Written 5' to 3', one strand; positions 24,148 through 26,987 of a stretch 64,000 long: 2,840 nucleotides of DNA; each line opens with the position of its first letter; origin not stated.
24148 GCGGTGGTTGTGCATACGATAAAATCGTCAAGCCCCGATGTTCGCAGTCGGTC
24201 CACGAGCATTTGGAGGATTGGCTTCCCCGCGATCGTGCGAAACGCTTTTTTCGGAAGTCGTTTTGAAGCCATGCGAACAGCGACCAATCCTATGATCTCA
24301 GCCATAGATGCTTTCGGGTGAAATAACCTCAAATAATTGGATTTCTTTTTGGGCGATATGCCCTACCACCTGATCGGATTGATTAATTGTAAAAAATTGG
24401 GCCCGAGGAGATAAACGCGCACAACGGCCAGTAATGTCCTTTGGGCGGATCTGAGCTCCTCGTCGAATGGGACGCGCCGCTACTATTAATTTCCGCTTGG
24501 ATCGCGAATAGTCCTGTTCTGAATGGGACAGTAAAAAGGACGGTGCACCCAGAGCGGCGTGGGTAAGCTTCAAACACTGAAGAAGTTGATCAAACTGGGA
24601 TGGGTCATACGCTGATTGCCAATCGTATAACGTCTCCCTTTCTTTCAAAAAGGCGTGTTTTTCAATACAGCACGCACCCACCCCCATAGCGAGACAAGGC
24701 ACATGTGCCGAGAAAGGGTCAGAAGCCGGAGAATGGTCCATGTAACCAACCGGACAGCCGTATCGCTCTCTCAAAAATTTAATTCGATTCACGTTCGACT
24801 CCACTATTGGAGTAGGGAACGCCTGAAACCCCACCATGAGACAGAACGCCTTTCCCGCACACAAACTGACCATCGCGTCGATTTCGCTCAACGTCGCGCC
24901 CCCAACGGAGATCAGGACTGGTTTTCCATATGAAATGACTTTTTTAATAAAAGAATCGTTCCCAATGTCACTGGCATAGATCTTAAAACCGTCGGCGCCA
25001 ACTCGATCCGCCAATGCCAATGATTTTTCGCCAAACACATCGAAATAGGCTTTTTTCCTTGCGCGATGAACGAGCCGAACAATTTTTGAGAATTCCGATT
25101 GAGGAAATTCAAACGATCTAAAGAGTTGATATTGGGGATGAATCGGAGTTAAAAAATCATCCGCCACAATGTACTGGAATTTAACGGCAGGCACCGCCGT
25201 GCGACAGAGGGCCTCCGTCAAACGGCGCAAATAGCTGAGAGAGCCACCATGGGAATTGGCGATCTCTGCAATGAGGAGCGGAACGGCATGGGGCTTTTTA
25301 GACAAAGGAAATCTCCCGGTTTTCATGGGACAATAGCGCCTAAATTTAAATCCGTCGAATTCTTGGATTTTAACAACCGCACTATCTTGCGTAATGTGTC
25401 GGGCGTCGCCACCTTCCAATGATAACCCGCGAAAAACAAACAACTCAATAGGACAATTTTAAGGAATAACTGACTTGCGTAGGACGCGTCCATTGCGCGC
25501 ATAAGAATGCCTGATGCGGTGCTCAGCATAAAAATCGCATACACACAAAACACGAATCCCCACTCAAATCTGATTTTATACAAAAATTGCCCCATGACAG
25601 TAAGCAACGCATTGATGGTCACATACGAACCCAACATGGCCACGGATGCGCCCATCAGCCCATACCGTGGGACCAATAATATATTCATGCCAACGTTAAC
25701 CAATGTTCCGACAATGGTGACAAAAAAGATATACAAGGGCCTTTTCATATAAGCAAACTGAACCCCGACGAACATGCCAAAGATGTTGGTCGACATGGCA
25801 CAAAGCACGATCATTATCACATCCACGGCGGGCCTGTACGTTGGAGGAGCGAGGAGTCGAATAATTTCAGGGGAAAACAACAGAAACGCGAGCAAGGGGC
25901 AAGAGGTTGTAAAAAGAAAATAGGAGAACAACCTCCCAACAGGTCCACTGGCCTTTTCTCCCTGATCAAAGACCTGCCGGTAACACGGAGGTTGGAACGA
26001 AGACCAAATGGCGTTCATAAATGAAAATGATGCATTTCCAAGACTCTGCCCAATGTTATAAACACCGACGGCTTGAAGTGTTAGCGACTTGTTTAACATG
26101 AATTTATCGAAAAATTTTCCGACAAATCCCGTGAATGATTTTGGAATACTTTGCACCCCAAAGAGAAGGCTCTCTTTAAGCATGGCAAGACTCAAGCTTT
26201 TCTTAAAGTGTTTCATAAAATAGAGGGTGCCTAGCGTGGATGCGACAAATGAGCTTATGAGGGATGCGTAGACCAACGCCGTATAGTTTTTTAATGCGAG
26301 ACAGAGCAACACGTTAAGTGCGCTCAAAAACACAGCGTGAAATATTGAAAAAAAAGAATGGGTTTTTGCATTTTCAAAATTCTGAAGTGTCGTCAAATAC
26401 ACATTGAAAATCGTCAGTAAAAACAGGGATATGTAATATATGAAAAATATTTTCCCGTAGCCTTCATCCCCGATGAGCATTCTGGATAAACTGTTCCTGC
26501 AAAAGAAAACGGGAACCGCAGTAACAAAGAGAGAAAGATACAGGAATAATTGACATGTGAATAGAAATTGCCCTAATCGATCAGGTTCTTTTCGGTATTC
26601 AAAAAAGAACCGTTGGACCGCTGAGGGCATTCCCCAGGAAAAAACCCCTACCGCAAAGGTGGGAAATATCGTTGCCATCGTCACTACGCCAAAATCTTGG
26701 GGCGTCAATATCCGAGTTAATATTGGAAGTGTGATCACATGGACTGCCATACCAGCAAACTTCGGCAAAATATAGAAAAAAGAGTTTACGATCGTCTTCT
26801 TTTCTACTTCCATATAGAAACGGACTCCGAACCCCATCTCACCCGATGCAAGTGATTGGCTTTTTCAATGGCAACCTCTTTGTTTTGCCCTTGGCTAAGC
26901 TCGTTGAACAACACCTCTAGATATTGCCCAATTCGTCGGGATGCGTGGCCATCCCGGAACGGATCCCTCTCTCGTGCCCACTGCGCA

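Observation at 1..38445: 38-kb single-strand glycan island with three nonulosonic-acid synthase paralogues and four radical-SAM enzymes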

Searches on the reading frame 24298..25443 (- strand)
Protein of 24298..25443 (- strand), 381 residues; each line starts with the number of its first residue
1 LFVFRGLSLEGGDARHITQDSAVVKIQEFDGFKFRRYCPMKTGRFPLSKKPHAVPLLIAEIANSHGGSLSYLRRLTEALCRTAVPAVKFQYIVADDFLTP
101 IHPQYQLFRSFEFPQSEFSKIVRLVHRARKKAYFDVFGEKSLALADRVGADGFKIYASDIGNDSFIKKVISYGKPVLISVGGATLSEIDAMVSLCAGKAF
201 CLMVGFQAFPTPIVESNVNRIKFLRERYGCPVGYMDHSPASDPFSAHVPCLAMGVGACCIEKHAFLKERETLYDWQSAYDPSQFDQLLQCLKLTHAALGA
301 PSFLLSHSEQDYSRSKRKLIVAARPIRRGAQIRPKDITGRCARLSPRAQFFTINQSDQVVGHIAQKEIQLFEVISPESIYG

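Call 7: search_protein_families(library=pfam, proteins=[window:24298-25443:-], max_evalue=0.001)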
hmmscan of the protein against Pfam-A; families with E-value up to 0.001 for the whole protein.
window:24298-25443:- (381 aa): 1 family
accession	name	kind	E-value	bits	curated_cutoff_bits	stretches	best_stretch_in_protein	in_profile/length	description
PF03102.20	NeuB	-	2.3e-31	109.6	22.1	1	102-300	42-238/241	NeuB family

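Call 11: search_protein_families(library=ncbifam, proteins=[window:24298-25443:-], max_evalue=0.001)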
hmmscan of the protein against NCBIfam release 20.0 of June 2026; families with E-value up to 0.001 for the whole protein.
window:24298-25443:- (381 aa): 4 families
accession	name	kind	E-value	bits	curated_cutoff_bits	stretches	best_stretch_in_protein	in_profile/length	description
TIGR03569.1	NeuB_NnaB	equivalog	1.6e-36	126.1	399.65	1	56-369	2-324/329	N-acetylneuraminate synthase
TIGR03586.1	PseI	equivalog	9e-31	107.3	340.25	1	55-338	2-296/327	pseudaminic acid synthase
TIGR03170.1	flgA_cterm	equivalog_domain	0.00014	21.8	54.65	1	315-378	11-73/137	flagellar basal body P-ring formation chaperone FlgA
TIGR03177.1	pilus_cpaB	equivalog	0.00015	21.1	71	1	310-379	30-98/262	Flp pilus assembly protein CpaB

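Call 14: find_homologous_proteins(query=window:24298-25326:-, max_evalue=0.00001)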
Query window:24298-25326:- (342 aa): 31 proteins with E <= 0.00001 among 1835 candidates.
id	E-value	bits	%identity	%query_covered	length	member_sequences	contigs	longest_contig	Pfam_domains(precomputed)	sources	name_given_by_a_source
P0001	3.5e-223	758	100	98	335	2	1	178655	PF03102.21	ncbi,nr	ncbi:MAG: N-acetylneuraminate synthase family protein [Elusimicrobia bacterium]|nr:N-acetylneuramina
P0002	3.5e-170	584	75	98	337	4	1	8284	PF03102.21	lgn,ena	-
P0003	2.7e-161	554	74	95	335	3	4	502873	PF03102.21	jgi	jgi:sialic acid synthase SpsE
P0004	1.0e-142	493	66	95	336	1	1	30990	PF03102.21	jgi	jgi:N,N'-diacetyllegionaminate synthase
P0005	3.9e-87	311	50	85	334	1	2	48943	PF03102.21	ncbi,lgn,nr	ncbi:MAG: N-acetylneuraminate synthase family protein [Candidatus Margulisbacteria bacterium]|nr:N-a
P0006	7.2e-84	300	70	56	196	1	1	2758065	PF03102.21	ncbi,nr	ncbi:MAG: N-acetylneuraminate synthase family protein [Elusimicrobia bacterium]|nr:N-acetylneuramina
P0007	2.5e-83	298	44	96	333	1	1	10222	PF03102.21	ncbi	-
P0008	6.2e-50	188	34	81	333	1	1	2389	PF03102.21,PF08666.18,PF13144.12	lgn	-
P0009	1.8e-49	187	33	95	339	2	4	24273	PF03102.21,PF08666.18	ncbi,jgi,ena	jgi:sialic acid synthase SpsE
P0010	4.0e-47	179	35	94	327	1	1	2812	PF03102.21,PF08666.18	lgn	-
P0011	2.9e-44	170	34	92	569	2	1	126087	PF03102.21,PF08666.18,PF12804.14,PF02348.26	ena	-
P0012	6.2e-41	159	32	83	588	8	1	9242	PF03102.21,PF02348.26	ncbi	-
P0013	8.6e-40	155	30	81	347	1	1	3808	PF03102.21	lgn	-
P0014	8.5e-24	103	26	83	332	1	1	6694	PF03102.21,PF08666.18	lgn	-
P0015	9.7e-22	96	28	83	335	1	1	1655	PF03102.21,PF08666.18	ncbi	-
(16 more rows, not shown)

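Call 15: find_encoding_contigs(protein=P0001, flank=10000, max_places=3)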
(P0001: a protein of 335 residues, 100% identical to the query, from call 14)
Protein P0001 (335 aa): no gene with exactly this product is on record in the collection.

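Call 16: find_encoding_contigs(protein=P0003, flank=10000, max_places=4)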
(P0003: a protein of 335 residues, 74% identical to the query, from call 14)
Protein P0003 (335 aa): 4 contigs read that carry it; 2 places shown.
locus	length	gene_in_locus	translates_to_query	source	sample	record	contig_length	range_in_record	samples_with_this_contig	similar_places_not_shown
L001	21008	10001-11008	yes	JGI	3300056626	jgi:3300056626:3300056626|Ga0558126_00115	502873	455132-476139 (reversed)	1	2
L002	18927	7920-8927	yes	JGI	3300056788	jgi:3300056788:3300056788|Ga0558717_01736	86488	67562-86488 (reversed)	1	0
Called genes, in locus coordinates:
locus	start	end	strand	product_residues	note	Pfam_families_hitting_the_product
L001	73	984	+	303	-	PF13489:Methyltransf_23, PF08241:Methyltransf_11, PF08242:Methyltransf_12, PF13649:Methyltransf_25, PF13847:Methyltransf_31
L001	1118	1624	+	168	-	PF00903:Glyoxalase (faint), PF13669:Glyoxalase_4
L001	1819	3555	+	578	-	-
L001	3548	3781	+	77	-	PF00550:PP-binding (weak)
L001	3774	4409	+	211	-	PF13302:Acetyltransf_3, PF13420:Acetyltransf_4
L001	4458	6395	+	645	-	-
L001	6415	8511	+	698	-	-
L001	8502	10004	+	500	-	PF01943:Polysacc_synt, PF13440:Polysacc_synt_3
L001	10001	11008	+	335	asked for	PF03102:NeuB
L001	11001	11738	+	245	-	PF02348:CTP_transf_3, PF12804:NTP_transf_3 (weak)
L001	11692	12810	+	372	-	PF03102:NeuB, PF08666:SAF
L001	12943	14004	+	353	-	PF04055:Radical_SAM, PF13186:SPASM (weak)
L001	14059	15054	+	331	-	PF01073:3Beta_HSD, PF01370:Epimerase, PF02719:Polysacc_synt_2, PF04321:RmlD_sub_bind, PF05368:NmrA (weak), PF16363:GDP_Man_Dehyd, PF07993:NAD_binding_4 (faint), PF13460:NAD_binding_10 (weak)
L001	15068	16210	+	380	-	PF01041:DegT_DnrJ_EryC1, PF00155:Aminotran_1_2 (weak), PF01212:Beta_elim_lyase (faint)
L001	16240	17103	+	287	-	PF00248:Aldo_ket_red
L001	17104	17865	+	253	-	PF02348:CTP_transf_3, PF12804:NTP_transf_3 (weak)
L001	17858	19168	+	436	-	PF00202:Aminotran_3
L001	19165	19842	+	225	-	PF13489:Methyltransf_23 (weak), PF08241:Methyltransf_11 (weak), PF08242:Methyltransf_12 (weak), PF13649:Methyltransf_25, PF13847:Methyltransf_31 (weak)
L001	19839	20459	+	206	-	PF05401:NodS (weak), PF13489:Methyltransf_23, PF13847:Methyltransf_31, PF08241:Methyltransf_11, PF08242:Methyltransf_12, PF13649:Methyltransf_25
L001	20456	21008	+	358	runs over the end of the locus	PF13528:Glyco_trans_1_3, PF04101:Glyco_tran_28_C (weak)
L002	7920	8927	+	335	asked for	PF03102:NeuB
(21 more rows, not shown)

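Call 19: search_solved_structures(query=window:24298-25326:-, max_evalue=0.001, show_alignments=1)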
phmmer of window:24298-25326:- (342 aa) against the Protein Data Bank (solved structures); distinct sequences matched with E-value up to 0.001: 8.
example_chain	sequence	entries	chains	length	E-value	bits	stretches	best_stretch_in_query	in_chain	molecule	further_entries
6ncs_A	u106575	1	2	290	7.6e-22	81.2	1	17-271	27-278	N-acetylneuraminic acid (Sialic acid) synthetase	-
3g8r_A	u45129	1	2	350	6.2e-17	65.1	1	15-298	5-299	Probable spore coat polysaccharide biosynthesis protein E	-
8h2c_A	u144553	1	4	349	9.6e-15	57.9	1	10-295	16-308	Pseudaminic acid synthase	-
1vli_A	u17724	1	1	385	2.8e-12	49.8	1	15-259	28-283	Spore coat polysaccharide biosynthesis protein spsE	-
2wqp_A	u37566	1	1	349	8e-11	45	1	15-326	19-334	POLYSIALIC ACID CAPSULE BIOSYNTHESIS PROTEIN SIAC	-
4ipi_A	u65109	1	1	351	1.1e-10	44.5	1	15-327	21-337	Polysialic acid capsule biosynthesis protein SiaC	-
4ipj_A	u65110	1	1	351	1.5e-10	44.1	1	15-326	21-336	Polysialic acid capsule biosynthesis protein SiaC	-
1xuu_A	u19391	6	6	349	1.5e-10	44.1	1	15-326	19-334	polysialic acid capsule biosynthesis protein SiaC | N-acetylneuraminate synthase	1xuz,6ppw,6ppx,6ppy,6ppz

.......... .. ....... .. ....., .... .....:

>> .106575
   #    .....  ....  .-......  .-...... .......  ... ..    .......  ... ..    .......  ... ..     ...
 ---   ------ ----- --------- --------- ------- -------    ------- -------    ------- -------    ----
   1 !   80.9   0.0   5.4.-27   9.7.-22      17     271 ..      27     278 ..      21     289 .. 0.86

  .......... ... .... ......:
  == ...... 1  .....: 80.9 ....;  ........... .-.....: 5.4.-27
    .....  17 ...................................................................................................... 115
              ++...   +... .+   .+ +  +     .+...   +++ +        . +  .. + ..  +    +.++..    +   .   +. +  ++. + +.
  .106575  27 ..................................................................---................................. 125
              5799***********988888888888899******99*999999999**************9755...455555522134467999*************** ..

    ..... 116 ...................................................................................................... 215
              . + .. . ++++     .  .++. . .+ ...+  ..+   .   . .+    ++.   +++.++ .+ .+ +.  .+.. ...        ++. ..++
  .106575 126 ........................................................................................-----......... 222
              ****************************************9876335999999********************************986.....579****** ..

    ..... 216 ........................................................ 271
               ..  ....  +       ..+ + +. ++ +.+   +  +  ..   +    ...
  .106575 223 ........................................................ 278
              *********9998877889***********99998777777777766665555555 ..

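Call 57: search_protein_representatives(protein=window:24298-25326:-)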
Query: 342 residues. Proteins with E-value up to 0.001 (for the whole library): 7222; up to 1e-10: 3075; up to 1e-30: 216. The best 150 are listed.
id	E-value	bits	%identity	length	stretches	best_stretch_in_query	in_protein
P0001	1.1e-223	757.8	100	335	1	8-342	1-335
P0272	5.6e-83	295.4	46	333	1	12-322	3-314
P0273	1.3e-72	261.3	44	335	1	13-297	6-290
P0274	9.3e-72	258.5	39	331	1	15-338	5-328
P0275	1.0e-70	255.1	46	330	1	16-298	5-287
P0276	1.4e-53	198.8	30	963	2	17-307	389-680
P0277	8.7e-53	196.1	37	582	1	17-303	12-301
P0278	1.5e-50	188.8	35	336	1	12-300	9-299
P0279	2.8e-50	187.9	35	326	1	16-301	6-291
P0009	5.7e-50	186.9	34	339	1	17-339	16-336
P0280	4.9e-49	183.8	36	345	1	16-296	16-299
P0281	6.2e-49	183.5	34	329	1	18-327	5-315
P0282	2.1e-48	181.7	35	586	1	17-331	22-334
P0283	5.0e-48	180.5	37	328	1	18-311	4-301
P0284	5.4e-48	180.4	36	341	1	18-338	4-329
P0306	9.5e-44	166.4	34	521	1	17-299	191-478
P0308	1.1e-43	166.2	31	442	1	13-303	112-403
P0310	1.6e-43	165.6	35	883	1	18-299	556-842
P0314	3.6e-43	164.5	33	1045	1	18-299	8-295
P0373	3.0e-38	148.4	35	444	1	15-298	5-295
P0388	1.0e-36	143.3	33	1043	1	15-299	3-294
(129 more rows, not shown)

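Call 58: search_protein_families(library=pfam, proteins=[P0276, P0310, P0314, P0388, P0306, P0308, P0277, P0272, P0274, P0373], max_evalue=0.0001)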
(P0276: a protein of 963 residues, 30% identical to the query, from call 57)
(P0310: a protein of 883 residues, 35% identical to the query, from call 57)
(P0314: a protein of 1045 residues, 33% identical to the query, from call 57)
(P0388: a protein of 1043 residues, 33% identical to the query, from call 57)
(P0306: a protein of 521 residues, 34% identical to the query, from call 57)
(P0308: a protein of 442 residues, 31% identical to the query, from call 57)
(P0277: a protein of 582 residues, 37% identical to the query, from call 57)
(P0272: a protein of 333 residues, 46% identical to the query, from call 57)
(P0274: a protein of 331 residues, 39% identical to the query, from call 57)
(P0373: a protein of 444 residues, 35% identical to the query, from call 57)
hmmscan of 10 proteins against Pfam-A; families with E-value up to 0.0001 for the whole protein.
P0276 (963 aa): 3 families
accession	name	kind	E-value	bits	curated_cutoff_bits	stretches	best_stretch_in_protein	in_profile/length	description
PF03102.20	NeuB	-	6.3e-129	429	22.1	2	36-275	1-239/241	NeuB family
PF02348.25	CTP_transf_3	-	1.3e-17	64.7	22.6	1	722-912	7-206/217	Cytidylyltransferase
PF08666.17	SAF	-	2.1e-13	51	21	1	654-712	2-63/63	SAF domain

P0310 (883 aa): 8 families
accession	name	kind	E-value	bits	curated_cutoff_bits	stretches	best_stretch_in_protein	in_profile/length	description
PF03102.20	NeuB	-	8.8e-27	94.6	22.1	1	577-805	4-239/241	NeuB family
PF01408.29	GFO_IDH_MocA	-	3.7e-23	82.9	24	1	9-144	1-120/120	Oxidoreductase family, NAD-binding Rossmann fold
PF13302.13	Acetyltransf_3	-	3.3e-22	80.1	25.4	1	365-503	1-138/138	Acetyltransferase (GNAT) domain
PF22725.1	GFO_IDH_MocA_C3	-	3.3e-19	69.5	27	1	153-277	2-124/124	GFO/IDH/MocA C-terminal domain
PF02894.22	GFO_IDH_MocA_C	-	4.2e-17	63.1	22.9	1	156-353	1-215/218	Oxidoreductase family, C-terminal alpha/beta domain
PF13420.13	Acetyltransf_4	-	8.1e-12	45.9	24.3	1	370-522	3-154/155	Acetyltransferase (GNAT) domain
PF00583.31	Acetyltransf_1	-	1.8e-10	41.5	20.7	1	413-502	32-116/116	Acetyltransferase (GNAT) family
PF13523.12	Acetyltransf_8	-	4.9e-05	23.4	27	0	447-506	82-141/145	Acetyltransferase (GNAT) domain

P0314 (1045 aa): 7 families
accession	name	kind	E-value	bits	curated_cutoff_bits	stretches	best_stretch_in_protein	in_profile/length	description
PF03102.20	NeuB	-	7.7e-42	143.8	22.1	1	28-258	3-239/241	NeuB family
PF00535.33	Glycos_transf_2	-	1.6e-29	103.4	23.3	1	597-722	1-129/168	Glycosyl transferase family 2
PF02348.25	CTP_transf_3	-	2.6e-26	93.2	22.6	1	337-537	2-205/217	Cytidylyltransferase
PF10111.15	Glyco_tranf_2_2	-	1.4e-12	48.1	27.3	1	600-796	6-223/276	Glycosyltransferase like family 2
PF13641.12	Glyco_tranf_2_3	-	4.2e-09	37.2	27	1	596-774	3-196/230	Glycosyltransferase like family 2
PF12804.13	NTP_transf_3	-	2.3e-06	28.3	27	0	341-495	5-154/160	MobA-like NTP transferase domain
PF08666.17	SAF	-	7.8e-06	26.8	21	1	278-332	5-63/63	SAF domain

P0388 (1043 aa): 7 families
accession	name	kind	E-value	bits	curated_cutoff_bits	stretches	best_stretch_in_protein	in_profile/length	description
PF03102.20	NeuB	-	2.6e-38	132.3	22.1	1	24-256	1-240/241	NeuB family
PF00535.33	Glycos_transf_2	-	7.2e-30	104.6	23.3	1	585-742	2-167/168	Glycosyl transferase family 2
PF10111.15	Glyco_tranf_2_2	-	1.5e-10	41.5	27.3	1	592-769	11-207/276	Glycosyltransferase like family 2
PF13641.12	Glyco_tranf_2_3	-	9.5e-07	29.5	27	1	583-700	3-125/230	Glycosyltransferase like family 2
PF13632.12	Glyco_trans_2_3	-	4.5e-06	27.1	27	1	663-769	1-114/198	Glycosyl transferase family group 2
PF13704.12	Glyco_tranf_2_4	-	1.4e-05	25.9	27.5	0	362-447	5-96/98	Glycosyl transferase family 2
PF02348.25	CTP_transf_3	-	4.8e-05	23.7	22.6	0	342-452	8-118/217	Cytidylyltransferase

P0306 (521 aa): 5 families
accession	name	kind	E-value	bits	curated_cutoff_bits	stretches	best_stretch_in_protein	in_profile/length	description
PF03102.20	NeuB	-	4.7e-28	98.7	22.1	1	212-441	3-239/241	NeuB family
PF13302.13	Acetyltransf_3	-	6.1e-16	59.8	25.4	1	9-146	1-137/138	Acetyltransferase (GNAT) domain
PF08666.17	SAF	-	5.5e-08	33.7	21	1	458-513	2-57/63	SAF domain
PF00583.31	Acetyltransf_1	-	6.7e-07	30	20.7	1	52-146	25-116/116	Acetyltransferase (GNAT) family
PF13420.13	Acetyltransf_4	-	3e-06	27.8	24.3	1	12-152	1-140/155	Acetyltransferase (GNAT) domain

P0308 (442 aa): 2 families
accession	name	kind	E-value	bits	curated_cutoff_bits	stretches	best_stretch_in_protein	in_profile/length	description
PF03102.20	NeuB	-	1.9e-43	149.1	22.1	1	135-362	2-239/241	NeuB family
PF08666.17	SAF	-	5.3e-11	43.3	21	1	381-434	4-61/63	SAF domain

P0277 (582 aa): 2 families
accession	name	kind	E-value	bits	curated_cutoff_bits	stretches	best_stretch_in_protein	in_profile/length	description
PF03102.20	NeuB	-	2e-52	178.5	22.1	1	31-259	1-238/241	NeuB family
PF02348.25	CTP_transf_3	-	1.3e-15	58.2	22.6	1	344-540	4-205/217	Cytidylyltransferase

P0272 (333 aa): 2 families
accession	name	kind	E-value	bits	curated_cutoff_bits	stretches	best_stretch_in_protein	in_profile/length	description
PF03102.20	NeuB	-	9.6e-32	110.8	22.1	1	40-254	13-239/241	NeuB family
PF08666.17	SAF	-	7.8e-05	23.6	21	0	271-331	2-61/63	SAF domain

P0274 (331 aa): 1 family
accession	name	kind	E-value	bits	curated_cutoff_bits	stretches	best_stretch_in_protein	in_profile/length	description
PF03102.20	NeuB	-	7.6e-37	127.5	22.1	1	27-252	2-239/241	NeuB family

P0373 (444 aa): 1 family
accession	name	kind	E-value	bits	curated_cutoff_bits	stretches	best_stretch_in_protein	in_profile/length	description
PF03102.20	NeuB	-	6.9e-50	170.2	22.1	1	26-258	1-240/241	NeuB family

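Call 67: search_protein_families(library=pfam, proteins=[L001:1819-3555:+], max_evalue=0.01)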
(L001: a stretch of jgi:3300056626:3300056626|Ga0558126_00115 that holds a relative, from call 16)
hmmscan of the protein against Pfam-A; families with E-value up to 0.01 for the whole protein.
L001:1819-3555:+ (578 aa): 2 families
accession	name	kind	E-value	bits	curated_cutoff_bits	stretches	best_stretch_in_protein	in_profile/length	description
PF00702.32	Hydrolase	-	0.0012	19.7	26.4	0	251-333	97-180/191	haloacid dehalogenase-like hydrolase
PF00583.31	Acetyltransf_1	-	0.0074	17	20.7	0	470-546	43-116/116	Acetyltransferase (GNAT) family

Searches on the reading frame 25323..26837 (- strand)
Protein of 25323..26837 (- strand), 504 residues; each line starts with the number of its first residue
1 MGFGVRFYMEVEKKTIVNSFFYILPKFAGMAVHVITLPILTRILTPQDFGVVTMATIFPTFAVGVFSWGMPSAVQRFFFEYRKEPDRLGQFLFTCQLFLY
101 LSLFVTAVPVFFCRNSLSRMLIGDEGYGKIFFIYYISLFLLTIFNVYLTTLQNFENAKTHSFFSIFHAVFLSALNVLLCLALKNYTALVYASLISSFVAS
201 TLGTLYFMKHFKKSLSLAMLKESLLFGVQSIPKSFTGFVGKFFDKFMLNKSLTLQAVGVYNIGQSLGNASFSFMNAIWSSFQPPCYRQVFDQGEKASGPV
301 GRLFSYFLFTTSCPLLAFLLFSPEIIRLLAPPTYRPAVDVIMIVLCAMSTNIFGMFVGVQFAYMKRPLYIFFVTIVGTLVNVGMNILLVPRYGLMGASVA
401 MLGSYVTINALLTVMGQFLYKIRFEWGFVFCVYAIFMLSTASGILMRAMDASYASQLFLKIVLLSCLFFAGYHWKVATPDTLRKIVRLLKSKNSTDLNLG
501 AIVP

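Call 7: search_protein_families(library=pfam, proteins=[window:25323-26837:-], max_evalue=0.001)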
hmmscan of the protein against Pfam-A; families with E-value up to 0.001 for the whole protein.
window:25323-26837:- (504 aa): 2 families
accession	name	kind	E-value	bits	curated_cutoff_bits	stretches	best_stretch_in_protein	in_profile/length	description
PF13440.11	Polysacc_synt_3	-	5.2e-21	75.6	23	1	39-329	1-283/293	Polysaccharide biosynthesis protein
PF01943.22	Polysacc_synt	-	8.2e-17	62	28.2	1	18-279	4-263/274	Polysaccharide biosynthesis protein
